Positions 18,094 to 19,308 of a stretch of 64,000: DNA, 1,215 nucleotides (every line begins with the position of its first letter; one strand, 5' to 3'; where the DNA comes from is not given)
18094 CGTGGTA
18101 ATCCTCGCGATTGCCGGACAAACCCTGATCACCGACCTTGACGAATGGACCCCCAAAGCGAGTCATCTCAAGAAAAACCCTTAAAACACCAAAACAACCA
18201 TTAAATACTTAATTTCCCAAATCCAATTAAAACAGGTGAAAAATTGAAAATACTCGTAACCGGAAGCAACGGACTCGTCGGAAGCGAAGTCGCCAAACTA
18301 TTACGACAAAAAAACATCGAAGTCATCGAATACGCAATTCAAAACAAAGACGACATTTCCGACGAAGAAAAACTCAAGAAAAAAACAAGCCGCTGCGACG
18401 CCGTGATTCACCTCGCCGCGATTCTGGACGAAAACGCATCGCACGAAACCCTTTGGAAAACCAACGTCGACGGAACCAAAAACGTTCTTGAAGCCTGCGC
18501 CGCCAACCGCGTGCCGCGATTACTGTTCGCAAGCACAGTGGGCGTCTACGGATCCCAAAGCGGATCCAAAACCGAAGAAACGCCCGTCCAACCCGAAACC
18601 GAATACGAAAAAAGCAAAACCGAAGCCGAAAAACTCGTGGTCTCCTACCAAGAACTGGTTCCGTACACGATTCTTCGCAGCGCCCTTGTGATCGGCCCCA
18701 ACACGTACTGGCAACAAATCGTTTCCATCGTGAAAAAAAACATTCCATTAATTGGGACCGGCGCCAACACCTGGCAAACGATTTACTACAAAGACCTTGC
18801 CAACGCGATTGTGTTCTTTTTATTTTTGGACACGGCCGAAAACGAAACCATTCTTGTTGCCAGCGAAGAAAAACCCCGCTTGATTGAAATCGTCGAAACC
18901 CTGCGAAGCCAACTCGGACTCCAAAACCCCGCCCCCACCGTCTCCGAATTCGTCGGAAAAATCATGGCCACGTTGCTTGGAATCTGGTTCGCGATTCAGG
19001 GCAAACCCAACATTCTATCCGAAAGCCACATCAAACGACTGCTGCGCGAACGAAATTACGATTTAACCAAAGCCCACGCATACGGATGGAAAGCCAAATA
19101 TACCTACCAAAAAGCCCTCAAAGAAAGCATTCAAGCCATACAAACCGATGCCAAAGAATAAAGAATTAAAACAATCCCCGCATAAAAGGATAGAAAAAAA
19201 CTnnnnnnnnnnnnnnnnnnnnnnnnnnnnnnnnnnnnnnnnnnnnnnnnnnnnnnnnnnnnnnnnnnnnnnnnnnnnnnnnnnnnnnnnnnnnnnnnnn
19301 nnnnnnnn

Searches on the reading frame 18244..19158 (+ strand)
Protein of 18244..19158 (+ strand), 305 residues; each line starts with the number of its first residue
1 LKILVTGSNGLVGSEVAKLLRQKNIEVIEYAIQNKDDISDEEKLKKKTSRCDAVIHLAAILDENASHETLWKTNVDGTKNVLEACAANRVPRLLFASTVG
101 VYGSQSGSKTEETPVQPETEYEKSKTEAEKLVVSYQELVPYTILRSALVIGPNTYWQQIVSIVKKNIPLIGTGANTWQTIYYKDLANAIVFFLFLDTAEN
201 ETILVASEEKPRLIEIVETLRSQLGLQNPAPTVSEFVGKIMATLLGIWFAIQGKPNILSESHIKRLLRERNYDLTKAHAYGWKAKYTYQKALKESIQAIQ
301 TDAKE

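Call 56: search_protein_families(library=pfam, proteins=[window:18244-19158:+], max_evalue=0.1)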
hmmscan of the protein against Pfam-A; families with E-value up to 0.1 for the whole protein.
window:18244-19158:+ (305 aa): 10 families
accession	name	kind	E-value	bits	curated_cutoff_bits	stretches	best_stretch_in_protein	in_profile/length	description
PF01370.27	Epimerase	-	1.7e-35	123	20.9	1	3-195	1-227/240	NAD dependent epimerase/dehydratase family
PF16363.11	GDP_Man_Dehyd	-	2.6e-20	73.6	27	1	35-293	58-330/332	GDP-mannose 4,6 dehydratase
PF01073.25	3Beta_HSD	-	5.2e-20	72.1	22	1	23-190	42-226/280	3-beta hydroxysteroid dehydrogenase/isomerase family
PF04321.23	RmlD_sub_bind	-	8.1e-20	71.5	27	1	1-152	1-154/287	RmlD substrate binding domain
PF07993.18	NAD_binding_4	-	3.8e-18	66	20.1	1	41-156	79-215/258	Male sterility protein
PF13460.12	NAD_binding_10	-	1e-10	42.2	27.2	1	36-147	46-144/184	NAD(P)H-binding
PF02719.21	Polysacc_synt_2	-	5.6e-07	29.5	20.2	1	37-98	62-128/293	Polysaccharide biosynthesis protein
PF01113.26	DapB_N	-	0.013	16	25.6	1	1-91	1-93/124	Dihydrodipicolinate reductase, N-terminus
PF10137.14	CAP12-PCTIR_TIR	-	0.031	14.7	24.7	0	5-73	5-71/119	CAP12/Pycsar effector protein, TIR domain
PF18643.7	RE_BsaWI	-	0.07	13.7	26.2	0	14-78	2-65/105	BsaWI restriction endonuclease type 2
